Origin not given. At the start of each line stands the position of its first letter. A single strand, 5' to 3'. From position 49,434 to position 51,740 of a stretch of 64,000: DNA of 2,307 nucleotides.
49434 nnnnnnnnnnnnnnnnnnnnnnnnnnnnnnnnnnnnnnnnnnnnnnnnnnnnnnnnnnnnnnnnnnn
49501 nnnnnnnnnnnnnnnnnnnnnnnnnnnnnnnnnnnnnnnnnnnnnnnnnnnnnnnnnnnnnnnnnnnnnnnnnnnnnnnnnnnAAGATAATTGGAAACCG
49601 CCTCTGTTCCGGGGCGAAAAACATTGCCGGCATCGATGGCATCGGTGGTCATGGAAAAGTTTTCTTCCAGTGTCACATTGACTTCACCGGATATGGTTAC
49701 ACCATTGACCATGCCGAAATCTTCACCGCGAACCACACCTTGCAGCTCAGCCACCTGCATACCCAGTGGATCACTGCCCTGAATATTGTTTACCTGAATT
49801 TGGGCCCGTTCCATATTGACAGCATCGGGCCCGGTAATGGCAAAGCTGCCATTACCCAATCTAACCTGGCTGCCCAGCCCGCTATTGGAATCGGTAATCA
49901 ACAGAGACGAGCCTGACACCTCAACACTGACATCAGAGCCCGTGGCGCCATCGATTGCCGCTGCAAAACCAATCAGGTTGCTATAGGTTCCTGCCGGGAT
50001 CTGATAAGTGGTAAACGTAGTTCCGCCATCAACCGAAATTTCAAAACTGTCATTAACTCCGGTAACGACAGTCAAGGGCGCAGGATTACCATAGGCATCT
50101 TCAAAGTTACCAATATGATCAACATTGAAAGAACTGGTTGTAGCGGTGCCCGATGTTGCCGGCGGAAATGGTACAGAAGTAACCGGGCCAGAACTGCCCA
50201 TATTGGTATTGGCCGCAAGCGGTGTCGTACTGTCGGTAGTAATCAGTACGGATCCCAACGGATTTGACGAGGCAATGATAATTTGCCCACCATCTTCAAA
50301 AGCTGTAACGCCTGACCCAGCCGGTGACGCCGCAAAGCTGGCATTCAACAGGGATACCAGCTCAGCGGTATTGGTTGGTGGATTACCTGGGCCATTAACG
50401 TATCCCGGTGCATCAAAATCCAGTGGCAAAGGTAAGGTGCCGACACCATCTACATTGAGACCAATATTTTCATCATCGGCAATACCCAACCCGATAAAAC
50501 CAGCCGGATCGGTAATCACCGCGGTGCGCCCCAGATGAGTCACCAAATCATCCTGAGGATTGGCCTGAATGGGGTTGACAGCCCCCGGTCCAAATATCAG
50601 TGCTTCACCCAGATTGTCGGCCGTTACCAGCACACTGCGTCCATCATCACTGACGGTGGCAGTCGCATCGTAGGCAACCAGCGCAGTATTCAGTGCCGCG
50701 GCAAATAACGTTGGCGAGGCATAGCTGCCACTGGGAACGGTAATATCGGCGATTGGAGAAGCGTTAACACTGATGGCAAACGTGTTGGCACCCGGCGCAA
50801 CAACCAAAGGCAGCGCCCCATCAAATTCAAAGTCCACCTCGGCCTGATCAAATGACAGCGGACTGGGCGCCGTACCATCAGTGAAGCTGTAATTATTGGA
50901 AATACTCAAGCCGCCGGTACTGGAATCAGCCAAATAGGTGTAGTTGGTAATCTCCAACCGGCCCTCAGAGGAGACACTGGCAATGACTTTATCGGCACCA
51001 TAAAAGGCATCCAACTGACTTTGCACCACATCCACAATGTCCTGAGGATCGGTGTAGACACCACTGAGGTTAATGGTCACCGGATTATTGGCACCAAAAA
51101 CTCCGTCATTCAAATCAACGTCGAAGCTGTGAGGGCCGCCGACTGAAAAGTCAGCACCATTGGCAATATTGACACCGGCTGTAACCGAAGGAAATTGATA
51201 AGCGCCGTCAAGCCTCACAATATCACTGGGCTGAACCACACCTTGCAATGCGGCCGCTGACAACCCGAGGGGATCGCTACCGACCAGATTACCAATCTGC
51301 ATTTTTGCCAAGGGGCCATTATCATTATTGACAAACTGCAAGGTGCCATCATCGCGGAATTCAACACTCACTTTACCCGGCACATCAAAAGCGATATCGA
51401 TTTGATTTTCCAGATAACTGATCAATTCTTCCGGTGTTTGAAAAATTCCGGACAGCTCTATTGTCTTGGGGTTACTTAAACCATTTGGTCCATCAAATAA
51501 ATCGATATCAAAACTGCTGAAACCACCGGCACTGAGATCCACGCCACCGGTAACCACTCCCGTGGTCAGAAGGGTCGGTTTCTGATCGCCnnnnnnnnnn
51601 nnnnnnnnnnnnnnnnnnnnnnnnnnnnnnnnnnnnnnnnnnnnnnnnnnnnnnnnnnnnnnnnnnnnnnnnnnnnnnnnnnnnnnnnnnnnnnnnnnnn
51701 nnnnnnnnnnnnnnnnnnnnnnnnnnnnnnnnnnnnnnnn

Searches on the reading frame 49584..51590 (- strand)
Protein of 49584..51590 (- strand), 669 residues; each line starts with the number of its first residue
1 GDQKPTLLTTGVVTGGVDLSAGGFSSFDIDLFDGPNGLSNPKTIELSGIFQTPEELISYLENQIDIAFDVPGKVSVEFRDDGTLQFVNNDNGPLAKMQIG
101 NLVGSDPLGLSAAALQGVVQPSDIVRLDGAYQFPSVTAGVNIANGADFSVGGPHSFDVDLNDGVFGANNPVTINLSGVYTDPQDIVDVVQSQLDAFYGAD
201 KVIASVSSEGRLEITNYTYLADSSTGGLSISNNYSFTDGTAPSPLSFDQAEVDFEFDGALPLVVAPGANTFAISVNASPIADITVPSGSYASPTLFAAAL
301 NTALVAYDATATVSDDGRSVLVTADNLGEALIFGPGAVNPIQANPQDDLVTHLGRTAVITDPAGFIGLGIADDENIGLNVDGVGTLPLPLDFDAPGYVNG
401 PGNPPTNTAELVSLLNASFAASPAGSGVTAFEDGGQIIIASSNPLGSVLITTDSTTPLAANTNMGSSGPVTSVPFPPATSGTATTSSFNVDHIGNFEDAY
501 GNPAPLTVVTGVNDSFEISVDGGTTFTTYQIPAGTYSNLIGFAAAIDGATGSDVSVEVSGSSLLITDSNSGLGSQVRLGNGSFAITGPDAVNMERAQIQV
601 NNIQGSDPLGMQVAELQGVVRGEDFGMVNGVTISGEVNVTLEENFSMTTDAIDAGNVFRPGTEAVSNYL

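Call 66: predict_structure(alignment_id=A3)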
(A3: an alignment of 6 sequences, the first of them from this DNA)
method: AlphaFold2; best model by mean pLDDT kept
length: 669 residues; sequences in the alignment: 6
mean_pLDDT: 64.5   pTM: 0.31
mean pLDDT of the five models: 64.5, 63.0, 61.3, 54.0, 53.0
residues with pLDDT >= 90: 21; 70-90: 312; 50-70: 176; < 50: 160
segments of 3 or more residues with pLDDT < 50: 1-3, 123-131, 164-166, 219-247, 253-260, 339-354, 453-479, 581-595, 623-669
pLDDT, mean of each block of 10 residues (from residue 1): 50 72 80 76 88 87 87 81 75 72 79 68 36 73 86 82 61 90 90 80 82 71 28 26 38 44 55 64 69 73 78 61 64 55 31 49 63 68 71 78 80 87 80 69 62 44 27 32 73 71 68 68 75 83 88 84 79 58 39 53 83 72 36 29 36 32 28
secondary structure, 60 per line:
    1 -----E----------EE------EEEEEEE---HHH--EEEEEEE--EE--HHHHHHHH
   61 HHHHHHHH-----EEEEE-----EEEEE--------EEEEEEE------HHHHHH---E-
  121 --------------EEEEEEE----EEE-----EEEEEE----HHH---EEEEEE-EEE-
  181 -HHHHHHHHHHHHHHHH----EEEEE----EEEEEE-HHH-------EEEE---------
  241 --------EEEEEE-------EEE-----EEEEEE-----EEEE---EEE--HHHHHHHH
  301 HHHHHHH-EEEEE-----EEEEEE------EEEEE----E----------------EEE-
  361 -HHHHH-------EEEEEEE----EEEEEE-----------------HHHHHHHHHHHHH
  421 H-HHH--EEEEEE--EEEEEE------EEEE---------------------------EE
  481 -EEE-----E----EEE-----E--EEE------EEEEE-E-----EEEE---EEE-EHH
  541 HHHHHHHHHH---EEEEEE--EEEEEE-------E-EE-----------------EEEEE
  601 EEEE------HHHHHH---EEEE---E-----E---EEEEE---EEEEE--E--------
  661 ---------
elements in order (helices of 4 or more, strands of 3 or more residues): E25-31 E40-46 H53-68 E74-78 E84-88 E97-103 H110-115 E135-141 E146-148 E154-159 E170-175 E177-179 H182-197 E202-206 E211-216 E228-231 E249-254 E262-264 E270-275 E281-284 E288-290 H293-307 E309-313 E319-324 E331-335 E357-359 H362-366 E374-380 E385-390 H408-421 E428-433 E436-441 E448-451 E482-484 E495-497 E506-508 E515-519 E527-530 E534-536 H539-550 E554-559 E562-567 E596-604 H611-616 E620-623 E637-641 E645-649

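Call 74: fold_search(model_id=the predicted structure, library=pdb)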
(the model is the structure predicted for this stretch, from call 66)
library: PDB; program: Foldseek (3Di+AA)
matches with E <= 10: 552; with E <= 0.001: 1
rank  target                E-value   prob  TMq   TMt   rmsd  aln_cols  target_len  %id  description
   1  6iwy                  6.8e-06  0.99  0.11  0.17  20.2       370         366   12  Crystal structure of the flagellar cap protein FliD from Helicobacter pylori (released 2019-05-22)
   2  9gsx_B                9.0e-03  0.60  0.10  0.09  18.7       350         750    9  Campylobacter hook-filament junction-cap complex (released 2025-04-09)
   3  6x80_A                1.6e-02  0.54  0.08  0.10  22.2       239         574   10  Structure of the Campylobacter jejuni G508A Flagellar Filament (released 2020-07-08)
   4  8erm_A                1.7e-02  0.69  0.08  0.23  15.6       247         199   17  Crystal structure of FliC D2/D3 domains from Pseudomonas aeruginosa PAO1 (released 2023-05-17)
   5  9n8h_A                1.8e-02  0.90  0.10  0.18  12.9       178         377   17  In situ sheathed flagellar filament of Vibrio cholerae resolved with helical reconstruction. (released 2025-09-24)
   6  8sgn_G                1.8e-02  0.12  0.09  0.13  23.8       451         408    9  Crystal structure of Epstein-Barr virus glycoprotein 350 (gp350) in complex with Cy651H02, a monoclonal antibody isola (released 2024-04-17)
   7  9gsx_A                3.5e-02  0.30  0.09  0.08  19.0       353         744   12  Campylobacter hook-filament junction-cap complex (released 2025-04-09)
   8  8peq_B                4.3e-02  0.09  0.08  0.15  26.2       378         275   10  Complex of diubiquitin-derived artificial binding protein (Affilin) variant Af2 with its target oncofetal fibronectin  (released 2024-06-26)
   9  9n8g_C                4.6e-02  0.91  0.10  0.16  11.0       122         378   15  In situ sheathed FlaA flagellar filament of Vibrio cholerae (released 2025-09-24)
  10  9pf9_G                4.6e-02  0.07  0.08  0.11  27.5       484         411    9  X-ray crystal structure of ATX-350-2 Fab bound to Epstein-Barr virus glycoprotein 350 (released 2025-12-24)
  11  9n8a_A1               5.1e-02  0.63  0.10  0.16  13.0       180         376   14  In situ structure of the sheathed FlaD flagellar filament in Vibrio cholerae (released 2025-09-24)
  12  8sug_A                5.1e-02  0.47  0.08  0.11  14.2       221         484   15  Cryo-EM structure of the wild type P. aeruginosa flagellar filament (released 2023-06-14)
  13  9ygu_A7               6.6e-02  0.21  0.09  0.11  25.1       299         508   14  Flagella filament structure in H. pylori composed of flagellin FlaA (released 2026-02-25)
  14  9n8g_A                8.2e-02  0.95  0.10  0.17   6.7       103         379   16  In situ sheathed FlaA flagellar filament of Vibrio cholerae (released 2025-09-24)
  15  5h5v_C                8.7e-02  0.75  0.11  0.19  17.6       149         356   23  Crystal structure of the flagellar cap protein FliD D1-D2-D3 domains from Escherichia coli (released 2017-02-22)
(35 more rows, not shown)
